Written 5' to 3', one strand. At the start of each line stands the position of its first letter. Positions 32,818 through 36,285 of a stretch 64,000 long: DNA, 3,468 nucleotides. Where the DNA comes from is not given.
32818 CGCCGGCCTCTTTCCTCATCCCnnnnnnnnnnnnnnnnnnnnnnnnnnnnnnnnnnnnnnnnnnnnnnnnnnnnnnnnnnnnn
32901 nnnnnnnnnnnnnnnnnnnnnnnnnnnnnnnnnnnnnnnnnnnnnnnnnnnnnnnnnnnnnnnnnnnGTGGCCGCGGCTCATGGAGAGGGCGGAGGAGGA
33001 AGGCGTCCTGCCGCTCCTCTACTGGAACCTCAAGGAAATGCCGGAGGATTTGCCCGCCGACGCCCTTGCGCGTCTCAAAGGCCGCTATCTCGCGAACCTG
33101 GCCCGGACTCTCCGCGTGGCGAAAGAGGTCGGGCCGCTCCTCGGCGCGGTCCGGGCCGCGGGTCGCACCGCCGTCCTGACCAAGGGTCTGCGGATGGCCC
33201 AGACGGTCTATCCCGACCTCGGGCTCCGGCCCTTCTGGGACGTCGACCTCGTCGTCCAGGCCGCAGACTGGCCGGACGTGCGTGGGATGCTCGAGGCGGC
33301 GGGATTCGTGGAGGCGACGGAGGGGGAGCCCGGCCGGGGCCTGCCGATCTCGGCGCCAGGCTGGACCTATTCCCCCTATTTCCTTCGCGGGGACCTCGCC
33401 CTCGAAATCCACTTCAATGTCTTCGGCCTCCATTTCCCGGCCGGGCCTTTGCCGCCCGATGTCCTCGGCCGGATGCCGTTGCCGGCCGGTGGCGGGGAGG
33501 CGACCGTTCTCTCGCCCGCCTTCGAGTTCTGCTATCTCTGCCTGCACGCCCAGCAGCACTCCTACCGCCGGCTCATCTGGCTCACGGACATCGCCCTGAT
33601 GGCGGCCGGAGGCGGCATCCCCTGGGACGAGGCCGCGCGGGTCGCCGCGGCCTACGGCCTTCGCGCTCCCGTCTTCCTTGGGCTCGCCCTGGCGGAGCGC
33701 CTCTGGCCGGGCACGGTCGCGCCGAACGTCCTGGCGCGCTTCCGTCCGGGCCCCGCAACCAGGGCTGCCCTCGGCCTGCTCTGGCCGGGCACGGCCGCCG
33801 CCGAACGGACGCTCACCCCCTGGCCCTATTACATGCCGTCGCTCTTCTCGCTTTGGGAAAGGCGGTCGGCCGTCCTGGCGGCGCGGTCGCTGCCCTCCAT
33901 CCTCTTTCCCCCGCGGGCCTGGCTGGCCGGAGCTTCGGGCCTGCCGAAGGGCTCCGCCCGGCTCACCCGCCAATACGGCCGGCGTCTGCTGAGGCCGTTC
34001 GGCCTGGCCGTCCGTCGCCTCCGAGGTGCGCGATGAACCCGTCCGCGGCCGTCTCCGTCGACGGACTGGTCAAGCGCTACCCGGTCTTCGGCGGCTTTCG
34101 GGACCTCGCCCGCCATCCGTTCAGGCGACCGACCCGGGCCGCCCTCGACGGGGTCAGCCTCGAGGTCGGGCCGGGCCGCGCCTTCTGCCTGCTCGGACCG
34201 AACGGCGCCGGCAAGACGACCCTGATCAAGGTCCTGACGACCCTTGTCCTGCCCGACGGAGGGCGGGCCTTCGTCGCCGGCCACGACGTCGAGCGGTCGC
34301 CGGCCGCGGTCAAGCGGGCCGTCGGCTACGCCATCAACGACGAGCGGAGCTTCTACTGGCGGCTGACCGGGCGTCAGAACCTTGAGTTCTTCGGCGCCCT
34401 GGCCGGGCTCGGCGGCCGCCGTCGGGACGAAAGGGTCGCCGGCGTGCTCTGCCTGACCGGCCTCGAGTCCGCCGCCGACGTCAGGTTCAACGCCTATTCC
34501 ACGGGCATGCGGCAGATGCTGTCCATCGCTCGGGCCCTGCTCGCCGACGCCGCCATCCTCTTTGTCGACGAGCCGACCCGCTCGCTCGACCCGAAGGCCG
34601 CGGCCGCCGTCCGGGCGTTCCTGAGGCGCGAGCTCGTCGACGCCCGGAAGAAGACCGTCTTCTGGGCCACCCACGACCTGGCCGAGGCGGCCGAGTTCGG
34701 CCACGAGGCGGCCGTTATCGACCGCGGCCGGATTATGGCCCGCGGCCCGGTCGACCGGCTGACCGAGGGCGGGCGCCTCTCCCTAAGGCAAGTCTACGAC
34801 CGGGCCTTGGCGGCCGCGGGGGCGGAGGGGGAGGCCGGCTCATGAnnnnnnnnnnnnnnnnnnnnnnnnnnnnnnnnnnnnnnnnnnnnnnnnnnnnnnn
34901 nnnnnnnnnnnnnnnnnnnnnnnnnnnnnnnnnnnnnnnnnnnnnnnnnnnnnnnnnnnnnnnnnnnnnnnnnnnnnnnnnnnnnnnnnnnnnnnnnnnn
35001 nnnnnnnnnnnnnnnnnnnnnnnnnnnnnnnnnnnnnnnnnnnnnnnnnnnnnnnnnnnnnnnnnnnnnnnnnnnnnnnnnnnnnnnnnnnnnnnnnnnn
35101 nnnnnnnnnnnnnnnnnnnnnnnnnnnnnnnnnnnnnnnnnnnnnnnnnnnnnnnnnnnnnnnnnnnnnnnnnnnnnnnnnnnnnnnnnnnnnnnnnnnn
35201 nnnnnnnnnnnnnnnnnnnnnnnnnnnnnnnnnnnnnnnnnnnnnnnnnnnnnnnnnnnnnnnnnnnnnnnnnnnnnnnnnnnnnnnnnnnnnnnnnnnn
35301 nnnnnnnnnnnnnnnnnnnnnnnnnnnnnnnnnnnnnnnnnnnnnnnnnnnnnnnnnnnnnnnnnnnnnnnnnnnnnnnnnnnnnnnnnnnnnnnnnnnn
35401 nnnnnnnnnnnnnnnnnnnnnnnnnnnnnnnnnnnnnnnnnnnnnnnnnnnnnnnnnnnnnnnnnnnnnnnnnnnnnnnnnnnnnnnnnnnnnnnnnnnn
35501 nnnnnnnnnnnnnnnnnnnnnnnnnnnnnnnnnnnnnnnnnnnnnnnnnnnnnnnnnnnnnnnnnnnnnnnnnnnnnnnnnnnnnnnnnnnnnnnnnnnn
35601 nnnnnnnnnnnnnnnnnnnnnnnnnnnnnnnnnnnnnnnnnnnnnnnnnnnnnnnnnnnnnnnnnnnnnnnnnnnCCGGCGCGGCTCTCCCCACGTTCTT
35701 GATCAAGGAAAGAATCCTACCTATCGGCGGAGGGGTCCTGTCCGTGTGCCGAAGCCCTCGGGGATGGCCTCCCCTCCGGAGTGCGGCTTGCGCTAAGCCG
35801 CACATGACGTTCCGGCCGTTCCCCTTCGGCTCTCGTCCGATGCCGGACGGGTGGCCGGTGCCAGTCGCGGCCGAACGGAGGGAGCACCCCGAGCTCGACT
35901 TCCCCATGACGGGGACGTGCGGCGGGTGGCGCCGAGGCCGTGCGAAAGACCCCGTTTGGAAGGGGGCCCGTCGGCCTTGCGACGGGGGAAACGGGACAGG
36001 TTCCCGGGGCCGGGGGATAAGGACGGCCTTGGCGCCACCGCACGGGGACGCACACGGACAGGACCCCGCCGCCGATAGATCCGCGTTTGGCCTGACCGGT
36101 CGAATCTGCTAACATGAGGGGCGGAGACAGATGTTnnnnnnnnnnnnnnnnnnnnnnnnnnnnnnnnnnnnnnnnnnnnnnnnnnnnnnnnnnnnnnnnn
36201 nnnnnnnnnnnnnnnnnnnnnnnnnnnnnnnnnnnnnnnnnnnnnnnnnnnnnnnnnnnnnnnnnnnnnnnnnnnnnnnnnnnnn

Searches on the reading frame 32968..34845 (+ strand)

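Call 11: search_protein_families(library=pfam, proteins=[window:32968-34845:+])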
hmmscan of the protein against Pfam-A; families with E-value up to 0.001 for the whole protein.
window:32968-34845:+ (625 aa): 4 families
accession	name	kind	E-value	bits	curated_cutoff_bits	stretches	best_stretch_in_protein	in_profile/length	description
PF00005.33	ABC_tran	-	2.8e-24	86.7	25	1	393-537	1-136/137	ABC transporter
PF13304.12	AAA_21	-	1.1e-12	49.1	27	1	500-571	228-300/304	AAA domain, putative AbiEii toxin, Type IV TA system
PF13555.12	AAA_29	-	0.00025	21.2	27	1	394-434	13-53/61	P-loop containing region of AAA domain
PF13191.12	AAA_16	-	0.00065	20.7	32.6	0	402-537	24-142/167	AAA ATPase domain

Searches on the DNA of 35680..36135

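Call 9: search_rna_families(source=window, start=35680, end=36135, threshold=evalue, max_evalue=10, show_alignments=3)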
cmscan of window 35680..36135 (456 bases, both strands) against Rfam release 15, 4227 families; matches with E-value up to 10: 4.
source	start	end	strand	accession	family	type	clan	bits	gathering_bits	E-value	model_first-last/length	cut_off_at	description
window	35719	35733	+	RF01149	sR10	Gene; snRNA; snoRNA; CD-box;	-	15.1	45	0.2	40-54/54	no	Small nucleolar RNA sR10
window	35986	36042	+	RF01074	RF_site1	Cis-reg; frameshift_element;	-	14.5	40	5.6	1-40/40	no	Putative RNA-dependent RNA polymerase ribosomal frameshift site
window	36017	36068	+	RF01068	Guanidine-II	Cis-reg; riboswitch;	-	12.8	32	4.3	1-48/48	no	Guanidine-II riboswitch aptamer (mini-ykkC)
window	35680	35842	+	RF00457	IRES_mnt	Cis-reg; IRES;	-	10.5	100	2.8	40-203/203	5'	Mnt IRES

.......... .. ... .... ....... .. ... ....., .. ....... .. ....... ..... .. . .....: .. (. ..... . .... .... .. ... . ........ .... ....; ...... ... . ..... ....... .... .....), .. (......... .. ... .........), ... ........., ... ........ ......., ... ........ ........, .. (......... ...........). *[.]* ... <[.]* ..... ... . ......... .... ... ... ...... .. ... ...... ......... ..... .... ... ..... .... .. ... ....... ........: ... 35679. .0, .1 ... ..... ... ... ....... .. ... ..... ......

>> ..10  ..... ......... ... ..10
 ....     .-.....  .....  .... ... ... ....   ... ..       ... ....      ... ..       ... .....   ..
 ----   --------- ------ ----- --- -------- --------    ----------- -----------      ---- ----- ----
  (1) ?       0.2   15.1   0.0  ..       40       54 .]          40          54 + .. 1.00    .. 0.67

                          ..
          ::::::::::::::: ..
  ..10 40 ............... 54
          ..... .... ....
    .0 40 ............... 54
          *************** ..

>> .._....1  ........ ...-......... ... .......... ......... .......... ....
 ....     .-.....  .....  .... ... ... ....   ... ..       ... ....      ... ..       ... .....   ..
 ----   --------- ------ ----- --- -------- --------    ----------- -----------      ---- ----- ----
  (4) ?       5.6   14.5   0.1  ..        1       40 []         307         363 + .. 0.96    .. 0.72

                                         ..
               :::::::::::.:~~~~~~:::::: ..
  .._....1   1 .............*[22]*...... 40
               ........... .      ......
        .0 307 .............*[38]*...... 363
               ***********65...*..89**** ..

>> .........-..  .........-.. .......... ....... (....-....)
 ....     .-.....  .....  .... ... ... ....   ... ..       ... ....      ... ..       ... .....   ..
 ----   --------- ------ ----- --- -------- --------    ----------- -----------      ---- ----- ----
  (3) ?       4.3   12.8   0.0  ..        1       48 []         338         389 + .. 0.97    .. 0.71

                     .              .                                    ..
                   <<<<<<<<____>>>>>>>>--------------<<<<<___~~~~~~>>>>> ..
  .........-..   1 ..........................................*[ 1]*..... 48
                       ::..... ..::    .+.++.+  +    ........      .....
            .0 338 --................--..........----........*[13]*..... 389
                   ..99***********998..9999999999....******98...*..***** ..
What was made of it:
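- On Any Rfam family (riboswitches, ribozymes, known small RNAs, transposon-associated RNAs): Around copy A there are only four chance-level hits of 10.5-15.1 bits (call 9).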
